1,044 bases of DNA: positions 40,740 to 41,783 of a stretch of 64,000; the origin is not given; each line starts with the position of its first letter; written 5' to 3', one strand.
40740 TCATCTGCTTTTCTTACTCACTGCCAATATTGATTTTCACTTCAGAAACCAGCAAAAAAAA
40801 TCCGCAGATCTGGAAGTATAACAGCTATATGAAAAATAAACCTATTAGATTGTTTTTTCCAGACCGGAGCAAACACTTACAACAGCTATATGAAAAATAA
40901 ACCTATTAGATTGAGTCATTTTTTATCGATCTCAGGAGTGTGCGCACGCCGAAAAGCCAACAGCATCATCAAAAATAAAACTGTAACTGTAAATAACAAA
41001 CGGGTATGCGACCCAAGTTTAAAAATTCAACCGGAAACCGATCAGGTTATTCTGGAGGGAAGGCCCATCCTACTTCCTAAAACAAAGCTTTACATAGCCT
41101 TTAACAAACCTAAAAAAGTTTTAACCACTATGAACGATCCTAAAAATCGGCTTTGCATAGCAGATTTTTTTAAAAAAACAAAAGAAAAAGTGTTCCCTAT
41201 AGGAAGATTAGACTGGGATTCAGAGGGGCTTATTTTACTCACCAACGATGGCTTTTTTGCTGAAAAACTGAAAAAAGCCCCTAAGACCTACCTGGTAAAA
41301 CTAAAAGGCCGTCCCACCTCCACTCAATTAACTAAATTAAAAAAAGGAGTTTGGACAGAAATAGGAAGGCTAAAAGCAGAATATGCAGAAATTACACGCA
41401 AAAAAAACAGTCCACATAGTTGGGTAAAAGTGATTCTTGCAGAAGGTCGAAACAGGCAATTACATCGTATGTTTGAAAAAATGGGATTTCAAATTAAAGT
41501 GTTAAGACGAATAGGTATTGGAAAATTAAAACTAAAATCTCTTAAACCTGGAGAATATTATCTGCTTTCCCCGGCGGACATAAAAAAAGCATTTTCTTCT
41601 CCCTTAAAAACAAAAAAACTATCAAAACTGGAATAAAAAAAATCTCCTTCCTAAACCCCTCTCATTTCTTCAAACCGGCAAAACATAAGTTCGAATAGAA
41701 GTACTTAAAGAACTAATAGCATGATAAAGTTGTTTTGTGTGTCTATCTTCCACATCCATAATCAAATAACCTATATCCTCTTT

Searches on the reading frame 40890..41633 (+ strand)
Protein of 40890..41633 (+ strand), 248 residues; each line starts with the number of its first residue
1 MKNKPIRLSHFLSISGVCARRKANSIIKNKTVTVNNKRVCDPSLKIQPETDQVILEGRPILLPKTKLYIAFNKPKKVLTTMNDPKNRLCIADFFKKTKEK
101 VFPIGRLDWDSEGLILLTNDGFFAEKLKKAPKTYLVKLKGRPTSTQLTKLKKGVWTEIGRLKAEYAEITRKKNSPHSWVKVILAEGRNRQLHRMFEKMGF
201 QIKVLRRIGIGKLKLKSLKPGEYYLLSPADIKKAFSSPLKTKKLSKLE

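Call 28: search_protein_families(library=pfam, proteins=[window:40890-41633:+], max_evalue=0.001)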
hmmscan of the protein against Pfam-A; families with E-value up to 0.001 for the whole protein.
window:40890-41633:+ (248 aa): 2 families
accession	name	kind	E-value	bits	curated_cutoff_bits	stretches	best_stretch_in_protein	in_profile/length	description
PF00849.27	PseudoU_synth_2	-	4.8e-18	66.3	26.8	1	68-196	2-151/152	RNA pseudouridylate synthase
PF01479.30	S4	-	6.1e-06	26.3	22.8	1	7-49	2-45/48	S4 domain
